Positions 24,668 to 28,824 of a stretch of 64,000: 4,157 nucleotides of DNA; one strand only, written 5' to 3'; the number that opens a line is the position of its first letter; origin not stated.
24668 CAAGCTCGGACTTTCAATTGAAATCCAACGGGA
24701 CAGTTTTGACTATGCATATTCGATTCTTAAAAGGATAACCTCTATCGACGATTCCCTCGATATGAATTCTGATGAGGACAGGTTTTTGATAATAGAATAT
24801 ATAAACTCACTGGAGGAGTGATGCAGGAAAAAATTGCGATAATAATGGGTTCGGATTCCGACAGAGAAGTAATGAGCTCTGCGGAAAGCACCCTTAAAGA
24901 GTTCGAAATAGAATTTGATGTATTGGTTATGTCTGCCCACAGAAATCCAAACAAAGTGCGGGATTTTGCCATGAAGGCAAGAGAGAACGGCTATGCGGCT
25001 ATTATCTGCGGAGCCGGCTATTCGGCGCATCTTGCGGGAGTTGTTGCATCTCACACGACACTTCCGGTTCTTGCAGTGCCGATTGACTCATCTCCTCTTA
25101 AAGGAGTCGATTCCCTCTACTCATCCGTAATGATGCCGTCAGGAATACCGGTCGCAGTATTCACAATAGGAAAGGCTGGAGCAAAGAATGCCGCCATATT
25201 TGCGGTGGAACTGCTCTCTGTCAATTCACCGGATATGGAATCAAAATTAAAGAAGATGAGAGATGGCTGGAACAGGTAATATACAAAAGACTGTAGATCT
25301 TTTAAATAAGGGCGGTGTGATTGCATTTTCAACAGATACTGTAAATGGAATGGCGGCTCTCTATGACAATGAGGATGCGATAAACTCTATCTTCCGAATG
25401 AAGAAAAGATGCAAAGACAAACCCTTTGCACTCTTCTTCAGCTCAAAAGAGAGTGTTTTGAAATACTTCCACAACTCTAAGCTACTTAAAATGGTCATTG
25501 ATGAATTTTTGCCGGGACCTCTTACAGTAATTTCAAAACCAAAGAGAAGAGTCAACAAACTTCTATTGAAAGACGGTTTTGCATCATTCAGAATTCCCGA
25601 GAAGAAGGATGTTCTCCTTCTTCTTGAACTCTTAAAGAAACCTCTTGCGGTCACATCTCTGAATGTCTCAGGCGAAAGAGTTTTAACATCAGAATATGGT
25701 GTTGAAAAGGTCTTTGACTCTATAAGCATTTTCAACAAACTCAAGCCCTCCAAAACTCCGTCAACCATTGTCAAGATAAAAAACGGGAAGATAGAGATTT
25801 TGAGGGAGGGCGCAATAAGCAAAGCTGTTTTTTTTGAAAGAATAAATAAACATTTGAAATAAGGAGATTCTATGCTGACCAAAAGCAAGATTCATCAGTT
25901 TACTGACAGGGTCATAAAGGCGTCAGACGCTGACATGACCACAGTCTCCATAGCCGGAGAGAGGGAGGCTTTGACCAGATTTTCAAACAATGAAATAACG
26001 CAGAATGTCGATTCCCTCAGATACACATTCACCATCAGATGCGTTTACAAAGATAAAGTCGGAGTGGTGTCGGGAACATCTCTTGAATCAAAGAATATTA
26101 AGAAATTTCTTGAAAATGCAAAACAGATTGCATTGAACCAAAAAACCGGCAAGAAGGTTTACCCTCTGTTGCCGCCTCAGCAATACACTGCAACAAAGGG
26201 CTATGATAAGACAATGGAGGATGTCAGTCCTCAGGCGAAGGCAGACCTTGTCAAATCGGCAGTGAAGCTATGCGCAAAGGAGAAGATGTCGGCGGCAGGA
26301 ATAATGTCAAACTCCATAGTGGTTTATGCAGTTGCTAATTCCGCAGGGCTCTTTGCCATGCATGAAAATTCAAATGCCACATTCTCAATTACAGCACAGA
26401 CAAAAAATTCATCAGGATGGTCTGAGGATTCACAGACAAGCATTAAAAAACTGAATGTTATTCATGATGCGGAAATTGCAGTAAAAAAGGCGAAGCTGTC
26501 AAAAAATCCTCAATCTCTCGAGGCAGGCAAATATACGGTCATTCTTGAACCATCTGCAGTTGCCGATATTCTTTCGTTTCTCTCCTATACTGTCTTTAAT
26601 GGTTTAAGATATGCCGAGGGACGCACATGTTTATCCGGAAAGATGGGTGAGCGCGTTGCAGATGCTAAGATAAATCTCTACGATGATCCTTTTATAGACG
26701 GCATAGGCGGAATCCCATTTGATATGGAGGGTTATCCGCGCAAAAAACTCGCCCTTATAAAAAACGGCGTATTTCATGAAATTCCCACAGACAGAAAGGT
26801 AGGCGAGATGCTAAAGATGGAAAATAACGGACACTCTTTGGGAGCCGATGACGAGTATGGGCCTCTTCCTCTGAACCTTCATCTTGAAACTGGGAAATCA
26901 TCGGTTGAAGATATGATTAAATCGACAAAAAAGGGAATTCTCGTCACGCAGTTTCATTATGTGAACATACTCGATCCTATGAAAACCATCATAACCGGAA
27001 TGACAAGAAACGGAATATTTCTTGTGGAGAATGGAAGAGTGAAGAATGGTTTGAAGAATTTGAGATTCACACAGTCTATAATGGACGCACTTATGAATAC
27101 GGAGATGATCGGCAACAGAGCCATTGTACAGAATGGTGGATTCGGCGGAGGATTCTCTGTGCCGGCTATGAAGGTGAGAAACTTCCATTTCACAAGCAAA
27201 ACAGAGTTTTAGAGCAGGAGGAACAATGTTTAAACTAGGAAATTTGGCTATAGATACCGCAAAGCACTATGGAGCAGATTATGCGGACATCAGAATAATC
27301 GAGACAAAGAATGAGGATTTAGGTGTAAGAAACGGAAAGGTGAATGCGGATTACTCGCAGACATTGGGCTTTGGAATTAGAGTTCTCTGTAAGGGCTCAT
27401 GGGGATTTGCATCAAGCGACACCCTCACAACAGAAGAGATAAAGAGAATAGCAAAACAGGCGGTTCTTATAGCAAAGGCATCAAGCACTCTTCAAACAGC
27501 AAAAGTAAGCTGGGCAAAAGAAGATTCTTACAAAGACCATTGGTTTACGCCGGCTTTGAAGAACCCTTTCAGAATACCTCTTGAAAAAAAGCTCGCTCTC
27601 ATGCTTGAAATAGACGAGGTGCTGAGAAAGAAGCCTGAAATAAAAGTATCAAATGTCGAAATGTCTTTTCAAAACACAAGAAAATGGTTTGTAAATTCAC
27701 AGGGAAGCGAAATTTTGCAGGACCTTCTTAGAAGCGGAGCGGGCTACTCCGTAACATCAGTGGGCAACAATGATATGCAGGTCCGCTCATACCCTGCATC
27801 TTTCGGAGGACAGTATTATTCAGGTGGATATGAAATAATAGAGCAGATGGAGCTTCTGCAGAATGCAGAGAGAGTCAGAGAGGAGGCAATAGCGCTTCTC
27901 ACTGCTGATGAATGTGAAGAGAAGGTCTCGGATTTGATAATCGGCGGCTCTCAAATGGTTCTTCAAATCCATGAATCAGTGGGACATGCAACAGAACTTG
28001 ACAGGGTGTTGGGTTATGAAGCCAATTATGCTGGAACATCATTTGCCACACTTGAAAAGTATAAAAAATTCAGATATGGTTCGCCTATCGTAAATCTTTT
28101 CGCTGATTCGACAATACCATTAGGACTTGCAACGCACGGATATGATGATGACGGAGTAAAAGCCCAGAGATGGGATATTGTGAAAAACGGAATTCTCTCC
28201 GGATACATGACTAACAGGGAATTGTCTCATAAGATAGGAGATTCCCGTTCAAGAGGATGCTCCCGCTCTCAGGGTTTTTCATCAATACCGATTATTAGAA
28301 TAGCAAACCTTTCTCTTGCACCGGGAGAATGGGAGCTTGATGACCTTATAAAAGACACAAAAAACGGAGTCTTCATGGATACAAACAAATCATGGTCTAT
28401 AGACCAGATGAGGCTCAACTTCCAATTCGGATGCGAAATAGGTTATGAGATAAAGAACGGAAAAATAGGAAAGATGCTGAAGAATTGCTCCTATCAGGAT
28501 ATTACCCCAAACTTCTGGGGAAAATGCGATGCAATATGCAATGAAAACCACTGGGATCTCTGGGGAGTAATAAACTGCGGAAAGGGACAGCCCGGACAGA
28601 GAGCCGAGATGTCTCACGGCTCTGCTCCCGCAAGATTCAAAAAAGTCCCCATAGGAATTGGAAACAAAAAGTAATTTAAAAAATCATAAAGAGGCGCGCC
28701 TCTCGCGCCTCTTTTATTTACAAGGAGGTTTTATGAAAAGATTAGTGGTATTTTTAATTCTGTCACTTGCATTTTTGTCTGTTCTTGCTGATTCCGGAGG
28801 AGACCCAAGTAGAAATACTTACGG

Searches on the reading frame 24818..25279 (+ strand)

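Call 92: search_protein_families(library=pfam, proteins=[window:24818-25279:+], max_evalue=0.00001)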
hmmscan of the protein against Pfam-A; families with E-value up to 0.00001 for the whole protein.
window:24818-25279:+ (153 aa): 2 families
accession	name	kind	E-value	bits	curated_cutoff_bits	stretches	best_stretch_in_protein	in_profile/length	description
PF00731.26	AIRC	-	4.4e-55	185.7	30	1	5-149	1-143/148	AIR carboxylase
PF13685.12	Fe-ADH_2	-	1.4e-06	28.9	28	1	4-106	20-122/149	Iron-containing alcohol dehydrogenase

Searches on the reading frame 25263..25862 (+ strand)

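Call 92: search_protein_families(library=pfam, proteins=[window:25263-25862:+], max_evalue=0.00001)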
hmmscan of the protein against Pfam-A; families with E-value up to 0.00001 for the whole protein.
window:25263-25862:+ (199 aa): 1 family
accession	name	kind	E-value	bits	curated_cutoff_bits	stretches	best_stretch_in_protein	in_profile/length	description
PF01300.24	Sua5_yciO_yrdC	-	3.4e-37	128.1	25.1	1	13-183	2-178/178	Telomere recombination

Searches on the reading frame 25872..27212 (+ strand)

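Call 92: search_protein_families(library=pfam, proteins=[window:25872-27212:+], max_evalue=0.00001)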
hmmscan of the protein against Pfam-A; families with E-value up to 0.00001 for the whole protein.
window:25872-27212:+ (446 aa): 2 families
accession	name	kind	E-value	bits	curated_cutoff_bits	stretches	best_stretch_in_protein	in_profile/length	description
PF19289.4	PmbA_TldD_3rd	-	3.1e-50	170.8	22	1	219-441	2-219/220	PmbA/TldA metallopeptidase C-terminal domain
PF01523.21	PmbA_TldD_1st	-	1.1e-06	29.1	20.9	1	31-87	9-65/65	PmbA/TldA metallopeptidase domain 1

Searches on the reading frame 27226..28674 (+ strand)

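Call 92: search_protein_families(library=pfam, proteins=[window:27226-28674:+], max_evalue=0.00001)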
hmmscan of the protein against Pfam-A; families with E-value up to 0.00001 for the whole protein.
window:27226-28674:+ (482 aa): 3 families
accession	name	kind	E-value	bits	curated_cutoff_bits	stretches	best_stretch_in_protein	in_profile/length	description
PF19289.4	PmbA_TldD_3rd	-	4.2e-33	114.8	22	1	248-453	17-203/220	PmbA/TldA metallopeptidase C-terminal domain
PF01523.21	PmbA_TldD_1st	-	2.8e-15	56.6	20.9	1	20-83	1-65/65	PmbA/TldA metallopeptidase domain 1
PF19290.4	PmbA_TldD_2nd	-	1.9e-09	38.4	20.9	1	113-225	2-109/109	PmbA/TldA metallopeptidase central domain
